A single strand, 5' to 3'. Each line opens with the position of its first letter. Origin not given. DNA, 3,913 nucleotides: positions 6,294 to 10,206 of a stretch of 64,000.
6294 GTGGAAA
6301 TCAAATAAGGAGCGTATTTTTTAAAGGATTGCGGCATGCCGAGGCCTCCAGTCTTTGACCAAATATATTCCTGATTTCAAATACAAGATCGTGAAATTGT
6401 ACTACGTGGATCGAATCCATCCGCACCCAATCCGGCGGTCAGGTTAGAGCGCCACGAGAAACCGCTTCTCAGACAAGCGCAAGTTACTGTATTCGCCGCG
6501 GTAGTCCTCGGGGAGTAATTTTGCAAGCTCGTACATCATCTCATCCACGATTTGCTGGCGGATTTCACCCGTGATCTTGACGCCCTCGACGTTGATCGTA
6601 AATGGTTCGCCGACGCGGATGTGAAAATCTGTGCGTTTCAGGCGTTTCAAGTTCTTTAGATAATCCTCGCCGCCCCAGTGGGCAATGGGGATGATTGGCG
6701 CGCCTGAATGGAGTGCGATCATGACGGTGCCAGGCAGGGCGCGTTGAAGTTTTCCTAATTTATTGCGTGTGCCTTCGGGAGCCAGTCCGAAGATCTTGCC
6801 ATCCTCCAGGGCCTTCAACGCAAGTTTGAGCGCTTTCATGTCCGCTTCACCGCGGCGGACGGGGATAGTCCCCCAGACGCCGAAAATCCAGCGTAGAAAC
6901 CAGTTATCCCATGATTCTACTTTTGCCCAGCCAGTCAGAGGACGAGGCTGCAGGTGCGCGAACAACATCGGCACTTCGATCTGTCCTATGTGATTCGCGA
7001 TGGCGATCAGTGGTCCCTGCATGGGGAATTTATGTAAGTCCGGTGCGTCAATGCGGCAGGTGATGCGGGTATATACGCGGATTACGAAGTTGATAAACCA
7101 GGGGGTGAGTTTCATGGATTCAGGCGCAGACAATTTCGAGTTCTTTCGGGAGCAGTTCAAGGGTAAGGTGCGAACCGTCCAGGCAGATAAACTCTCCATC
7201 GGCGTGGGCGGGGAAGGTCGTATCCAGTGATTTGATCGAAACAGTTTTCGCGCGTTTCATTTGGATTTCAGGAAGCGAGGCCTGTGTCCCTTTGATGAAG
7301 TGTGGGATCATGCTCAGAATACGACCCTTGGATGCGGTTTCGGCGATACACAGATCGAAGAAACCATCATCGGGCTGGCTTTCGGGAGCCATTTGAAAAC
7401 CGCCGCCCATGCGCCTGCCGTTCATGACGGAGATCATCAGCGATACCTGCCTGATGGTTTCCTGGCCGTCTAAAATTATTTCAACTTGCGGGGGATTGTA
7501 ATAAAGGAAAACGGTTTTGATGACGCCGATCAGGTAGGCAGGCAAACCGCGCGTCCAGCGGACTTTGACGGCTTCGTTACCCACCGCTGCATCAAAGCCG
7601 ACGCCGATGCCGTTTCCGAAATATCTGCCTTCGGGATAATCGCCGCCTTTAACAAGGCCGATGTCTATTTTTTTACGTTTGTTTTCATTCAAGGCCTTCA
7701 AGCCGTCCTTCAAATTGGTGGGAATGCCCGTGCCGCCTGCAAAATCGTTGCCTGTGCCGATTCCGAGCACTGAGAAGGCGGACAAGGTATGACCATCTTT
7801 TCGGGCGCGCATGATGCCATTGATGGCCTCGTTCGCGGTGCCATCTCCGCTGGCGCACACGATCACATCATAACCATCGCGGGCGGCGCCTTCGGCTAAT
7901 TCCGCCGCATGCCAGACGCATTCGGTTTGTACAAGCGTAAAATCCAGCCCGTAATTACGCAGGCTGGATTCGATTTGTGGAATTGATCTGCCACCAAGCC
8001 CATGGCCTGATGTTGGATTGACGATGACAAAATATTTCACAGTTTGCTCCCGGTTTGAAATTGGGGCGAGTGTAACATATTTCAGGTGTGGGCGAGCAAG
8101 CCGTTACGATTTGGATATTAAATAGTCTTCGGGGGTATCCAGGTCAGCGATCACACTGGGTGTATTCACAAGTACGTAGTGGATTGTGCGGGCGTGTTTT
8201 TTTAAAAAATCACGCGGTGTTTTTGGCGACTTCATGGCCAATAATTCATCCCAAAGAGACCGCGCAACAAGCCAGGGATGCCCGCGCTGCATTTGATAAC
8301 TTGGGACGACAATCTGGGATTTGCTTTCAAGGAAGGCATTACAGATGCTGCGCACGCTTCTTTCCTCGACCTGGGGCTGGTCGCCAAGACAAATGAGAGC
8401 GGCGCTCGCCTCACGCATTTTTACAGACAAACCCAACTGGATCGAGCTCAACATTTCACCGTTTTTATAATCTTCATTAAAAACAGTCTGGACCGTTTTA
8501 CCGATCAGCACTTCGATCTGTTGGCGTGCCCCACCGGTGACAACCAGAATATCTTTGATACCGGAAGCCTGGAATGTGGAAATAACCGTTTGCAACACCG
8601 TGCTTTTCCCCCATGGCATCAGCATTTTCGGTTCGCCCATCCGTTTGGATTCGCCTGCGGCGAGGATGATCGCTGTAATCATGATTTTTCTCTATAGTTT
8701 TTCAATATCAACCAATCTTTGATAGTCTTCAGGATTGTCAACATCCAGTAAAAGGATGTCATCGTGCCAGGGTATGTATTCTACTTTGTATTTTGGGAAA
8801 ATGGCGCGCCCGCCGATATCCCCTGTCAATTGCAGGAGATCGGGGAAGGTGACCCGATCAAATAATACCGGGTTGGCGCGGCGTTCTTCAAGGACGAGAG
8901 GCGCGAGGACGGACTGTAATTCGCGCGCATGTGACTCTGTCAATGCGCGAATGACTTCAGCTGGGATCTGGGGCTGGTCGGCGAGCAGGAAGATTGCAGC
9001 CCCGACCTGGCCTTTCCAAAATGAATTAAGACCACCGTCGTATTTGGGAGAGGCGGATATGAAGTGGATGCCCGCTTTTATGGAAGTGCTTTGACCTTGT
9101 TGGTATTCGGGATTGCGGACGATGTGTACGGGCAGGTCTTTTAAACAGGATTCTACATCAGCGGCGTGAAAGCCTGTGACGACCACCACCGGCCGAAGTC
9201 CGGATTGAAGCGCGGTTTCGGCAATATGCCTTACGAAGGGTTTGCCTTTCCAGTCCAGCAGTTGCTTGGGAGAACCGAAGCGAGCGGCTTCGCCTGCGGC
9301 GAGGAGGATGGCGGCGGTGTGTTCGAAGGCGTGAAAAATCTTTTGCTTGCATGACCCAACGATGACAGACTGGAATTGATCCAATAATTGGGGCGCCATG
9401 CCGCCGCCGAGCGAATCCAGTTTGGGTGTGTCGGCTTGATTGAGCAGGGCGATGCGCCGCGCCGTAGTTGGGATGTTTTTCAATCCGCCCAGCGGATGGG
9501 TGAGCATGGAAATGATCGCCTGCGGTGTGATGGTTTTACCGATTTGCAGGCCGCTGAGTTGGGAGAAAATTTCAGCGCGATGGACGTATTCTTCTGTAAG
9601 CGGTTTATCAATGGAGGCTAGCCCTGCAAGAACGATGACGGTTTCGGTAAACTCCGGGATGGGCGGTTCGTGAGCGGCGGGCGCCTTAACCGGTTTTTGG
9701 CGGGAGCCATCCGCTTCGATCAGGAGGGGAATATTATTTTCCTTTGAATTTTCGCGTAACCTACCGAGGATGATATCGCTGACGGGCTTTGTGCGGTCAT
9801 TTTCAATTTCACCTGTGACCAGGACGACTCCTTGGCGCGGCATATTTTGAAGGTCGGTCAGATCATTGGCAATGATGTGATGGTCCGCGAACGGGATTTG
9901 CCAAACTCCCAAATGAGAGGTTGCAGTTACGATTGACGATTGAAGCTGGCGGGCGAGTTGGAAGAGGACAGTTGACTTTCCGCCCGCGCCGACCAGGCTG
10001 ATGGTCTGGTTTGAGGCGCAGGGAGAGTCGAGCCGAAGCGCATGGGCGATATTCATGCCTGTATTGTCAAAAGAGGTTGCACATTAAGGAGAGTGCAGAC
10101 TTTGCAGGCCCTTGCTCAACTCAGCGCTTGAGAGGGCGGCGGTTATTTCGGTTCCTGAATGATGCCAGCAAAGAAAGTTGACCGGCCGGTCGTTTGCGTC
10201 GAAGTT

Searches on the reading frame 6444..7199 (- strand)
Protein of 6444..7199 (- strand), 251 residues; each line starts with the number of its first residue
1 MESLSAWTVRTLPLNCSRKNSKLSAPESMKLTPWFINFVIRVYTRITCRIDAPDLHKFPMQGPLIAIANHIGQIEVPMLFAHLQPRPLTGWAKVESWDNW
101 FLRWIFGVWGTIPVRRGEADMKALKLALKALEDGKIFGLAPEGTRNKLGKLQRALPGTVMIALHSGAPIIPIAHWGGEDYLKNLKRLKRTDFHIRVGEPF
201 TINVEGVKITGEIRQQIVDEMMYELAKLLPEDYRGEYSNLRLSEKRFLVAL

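Call 30: search_protein_families(library=ncbifam, proteins=[window:6444-7199:-], max_evalue=1e-15)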
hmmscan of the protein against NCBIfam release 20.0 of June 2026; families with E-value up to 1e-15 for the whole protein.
window:6444-7199:- (251 aa): 2 families
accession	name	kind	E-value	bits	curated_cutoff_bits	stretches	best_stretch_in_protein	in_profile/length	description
NF006386.0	PRK08633.1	equivalog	1.4e-18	66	1221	1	30-204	409-590/1147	acyl-[ACP]--phospholipid O-acyltransferase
TIGR00530.1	AGP_acyltrn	subfamily_domain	2.3e-17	63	102.95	1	57-173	11-128/130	1-acylglycerol-3-phosphate O-acyltransferase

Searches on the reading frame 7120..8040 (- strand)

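Call 30: search_protein_families(library=ncbifam, proteins=[window:7120-8040:-], max_evalue=1e-15)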
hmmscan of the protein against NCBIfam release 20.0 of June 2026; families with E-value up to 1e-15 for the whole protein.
window:7120-8040:- (306 aa): 10 families
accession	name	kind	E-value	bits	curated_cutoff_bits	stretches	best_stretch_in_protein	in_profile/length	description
TIGR00147.1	TIGR00147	subfamily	9.5e-40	136.4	118.65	1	2-304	3-293/296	YegS/Rv2252/BmrU family lipid kinase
NF008882.0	PRK11914.1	equivalog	9.1e-39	133.4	302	1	3-287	11-286/306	diacylglycerol kinase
NF009603.0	PRK13055.1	subfamily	1.1e-33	116.6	342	1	4-303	6-297/335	diacylglycerol kinase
NF009874.0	PRK13337.1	equivalog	3.4e-33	114.8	385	1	5-284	7-274/305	diacylglycerol kinase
NF009604.0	PRK13057.1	equivalog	5.4e-33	114.2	274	1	4-303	12-292/302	lipid kinase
NF009602.0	PRK13054.1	equivalog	2e-30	105.9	284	1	44-303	44-290/301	lipid kinase YegS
TIGR03702.1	lip_kinase_YegS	equivalog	9.9e-23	80.6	387.45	1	27-303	23-286/295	lipid kinase YegS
NF009605.0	PRK13059.1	equivalog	1.7e-20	73.2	313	1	5-274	6-263/295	putative lipid kinase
NF002033.0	PRK00861.1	subfamily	1.3e-18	66.7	293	1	4-304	15-303/328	putative lipid kinase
NF009025.0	PRK12361.1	equivalog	7.7e-16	57.4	505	1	3-305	244-539/546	hypothetical protein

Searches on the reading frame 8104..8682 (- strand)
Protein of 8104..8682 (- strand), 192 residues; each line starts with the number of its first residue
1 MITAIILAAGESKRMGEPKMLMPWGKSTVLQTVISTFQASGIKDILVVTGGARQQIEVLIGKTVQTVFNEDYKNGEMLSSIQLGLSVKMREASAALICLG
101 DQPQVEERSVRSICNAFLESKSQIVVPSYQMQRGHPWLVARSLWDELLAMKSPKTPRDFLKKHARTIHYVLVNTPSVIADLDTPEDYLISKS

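Call 30: search_protein_families(library=ncbifam, proteins=[window:8104-8682:-], max_evalue=1e-15)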
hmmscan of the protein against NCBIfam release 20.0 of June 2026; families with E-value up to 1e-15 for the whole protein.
window:8104-8682:- (192 aa): 4 families
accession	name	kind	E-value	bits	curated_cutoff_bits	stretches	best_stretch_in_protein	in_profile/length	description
TIGR03310.1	matur_MocA_YgfJ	equivalog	1.3e-47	162.2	186.45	1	4-188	2-186/188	molybdenum cofactor cytidylyltransferase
NF045665.1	NTPtran_DVU1551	equivalog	2.3e-45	155.2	315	1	2-187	1-186/359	DVU_1551 family NTP transferase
TIGR03202.1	pucB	equivalog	1.3e-20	73.9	235.05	1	2-187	1-192/192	xanthine dehydrogenase accessory protein PucB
NF045782.1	NicBOxredNboR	equivalog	3e-17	63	260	1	2-186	9-201/206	nicotine blue oxidoreductase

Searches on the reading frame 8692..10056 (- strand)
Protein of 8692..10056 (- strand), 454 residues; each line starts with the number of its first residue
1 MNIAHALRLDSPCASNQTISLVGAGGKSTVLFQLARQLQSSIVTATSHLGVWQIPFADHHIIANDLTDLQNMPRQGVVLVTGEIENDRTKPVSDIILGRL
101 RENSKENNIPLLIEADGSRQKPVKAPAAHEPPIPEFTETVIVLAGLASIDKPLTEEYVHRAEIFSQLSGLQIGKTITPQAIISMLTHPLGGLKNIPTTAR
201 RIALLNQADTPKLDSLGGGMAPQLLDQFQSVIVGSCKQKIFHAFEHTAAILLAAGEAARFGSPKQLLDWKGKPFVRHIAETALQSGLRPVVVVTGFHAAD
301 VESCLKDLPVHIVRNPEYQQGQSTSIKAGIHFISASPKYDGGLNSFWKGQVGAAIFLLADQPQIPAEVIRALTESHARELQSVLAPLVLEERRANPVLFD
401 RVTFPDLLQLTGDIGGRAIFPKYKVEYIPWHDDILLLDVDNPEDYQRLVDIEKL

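Call 30: search_protein_families(library=ncbifam, proteins=[window:8692-10056:-], max_evalue=1e-15)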
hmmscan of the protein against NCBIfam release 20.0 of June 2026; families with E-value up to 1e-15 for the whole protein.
window:8692-10056:- (454 aa): 5 families
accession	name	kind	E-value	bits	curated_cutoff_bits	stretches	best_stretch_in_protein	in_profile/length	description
TIGR03172.2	TIGR03172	equivalog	2.5e-44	151.6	73.05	1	18-216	1-198/209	selenium cofactor biosynthesis protein YqeC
TIGR03310.1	matur_MocA_YgfJ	equivalog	3.9e-40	137.8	186.45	1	249-448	2-188/188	molybdenum cofactor cytidylyltransferase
NF045665.1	NTPtran_DVU1551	equivalog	1e-29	103.7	315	1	248-451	2-192/359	DVU_1551 family NTP transferase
TIGR03202.1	pucB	equivalog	5.6e-26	91.5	235.05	1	248-445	2-192/192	xanthine dehydrogenase accessory protein PucB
NF045782.1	NicBOxredNboR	equivalog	4.5e-16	59.1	260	0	246-418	8-173/206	nicotine blue oxidoreductase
